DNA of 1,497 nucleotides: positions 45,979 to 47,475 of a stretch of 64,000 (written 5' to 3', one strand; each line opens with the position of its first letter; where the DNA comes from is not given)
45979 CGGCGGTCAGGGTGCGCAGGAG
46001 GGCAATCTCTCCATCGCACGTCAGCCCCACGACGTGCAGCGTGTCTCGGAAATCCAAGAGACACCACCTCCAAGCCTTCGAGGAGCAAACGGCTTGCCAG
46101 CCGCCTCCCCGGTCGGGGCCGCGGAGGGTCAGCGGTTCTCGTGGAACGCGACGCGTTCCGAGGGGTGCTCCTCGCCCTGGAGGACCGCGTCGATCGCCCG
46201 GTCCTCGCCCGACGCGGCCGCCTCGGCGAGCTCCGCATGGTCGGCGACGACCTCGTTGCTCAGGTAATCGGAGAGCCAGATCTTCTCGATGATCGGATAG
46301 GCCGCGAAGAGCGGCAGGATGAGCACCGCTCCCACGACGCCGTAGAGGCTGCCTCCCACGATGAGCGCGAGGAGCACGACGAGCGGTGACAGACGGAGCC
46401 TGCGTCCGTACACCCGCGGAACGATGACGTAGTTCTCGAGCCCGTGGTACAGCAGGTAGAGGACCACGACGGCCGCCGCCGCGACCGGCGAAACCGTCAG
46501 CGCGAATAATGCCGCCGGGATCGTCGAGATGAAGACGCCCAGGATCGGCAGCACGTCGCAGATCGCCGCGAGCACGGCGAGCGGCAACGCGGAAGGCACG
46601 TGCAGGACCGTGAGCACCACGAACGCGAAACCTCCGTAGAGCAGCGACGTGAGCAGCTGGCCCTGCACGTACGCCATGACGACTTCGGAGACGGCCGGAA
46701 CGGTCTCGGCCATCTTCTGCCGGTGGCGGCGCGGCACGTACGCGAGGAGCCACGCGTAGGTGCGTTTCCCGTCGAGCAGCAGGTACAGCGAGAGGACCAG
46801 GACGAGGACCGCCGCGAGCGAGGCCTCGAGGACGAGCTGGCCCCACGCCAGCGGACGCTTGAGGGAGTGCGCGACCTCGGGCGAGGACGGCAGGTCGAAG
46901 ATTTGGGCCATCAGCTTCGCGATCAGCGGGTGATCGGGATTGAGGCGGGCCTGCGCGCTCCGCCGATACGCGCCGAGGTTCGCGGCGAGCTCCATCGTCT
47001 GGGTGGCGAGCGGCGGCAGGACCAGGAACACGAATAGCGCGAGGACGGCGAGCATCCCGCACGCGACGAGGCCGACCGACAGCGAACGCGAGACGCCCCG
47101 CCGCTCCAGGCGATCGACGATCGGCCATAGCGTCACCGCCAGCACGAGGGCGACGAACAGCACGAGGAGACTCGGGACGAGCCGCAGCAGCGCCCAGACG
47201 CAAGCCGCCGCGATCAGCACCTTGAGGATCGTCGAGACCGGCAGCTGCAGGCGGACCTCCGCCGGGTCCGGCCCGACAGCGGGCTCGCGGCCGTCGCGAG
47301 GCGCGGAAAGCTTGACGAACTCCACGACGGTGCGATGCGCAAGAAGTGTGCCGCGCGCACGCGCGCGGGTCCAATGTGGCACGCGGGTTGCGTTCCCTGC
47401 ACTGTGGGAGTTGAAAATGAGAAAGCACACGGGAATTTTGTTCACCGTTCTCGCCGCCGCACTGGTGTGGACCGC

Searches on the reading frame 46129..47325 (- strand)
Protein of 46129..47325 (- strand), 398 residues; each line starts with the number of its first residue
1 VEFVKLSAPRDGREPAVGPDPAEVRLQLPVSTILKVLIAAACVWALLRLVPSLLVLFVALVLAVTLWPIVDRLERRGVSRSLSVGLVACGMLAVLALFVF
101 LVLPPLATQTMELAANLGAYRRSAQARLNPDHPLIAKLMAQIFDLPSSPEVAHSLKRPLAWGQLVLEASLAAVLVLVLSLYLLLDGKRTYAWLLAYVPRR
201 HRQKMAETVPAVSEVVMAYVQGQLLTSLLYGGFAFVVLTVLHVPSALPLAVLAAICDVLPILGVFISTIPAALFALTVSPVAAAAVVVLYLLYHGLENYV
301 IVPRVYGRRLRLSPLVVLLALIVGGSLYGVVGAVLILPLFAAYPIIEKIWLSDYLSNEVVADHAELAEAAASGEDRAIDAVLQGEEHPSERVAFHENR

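Call 13: search_protein_families(library=pfam, proteins=[window:46129-47325:-])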
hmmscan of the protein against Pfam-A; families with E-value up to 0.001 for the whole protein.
window:46129-47325:- (398 aa): 1 family
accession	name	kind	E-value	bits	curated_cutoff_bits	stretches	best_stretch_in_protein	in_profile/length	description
PF01594.21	AI-2E_transport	-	2.3e-53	181.9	34.3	1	34-342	2-318/327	AI-2E family transporter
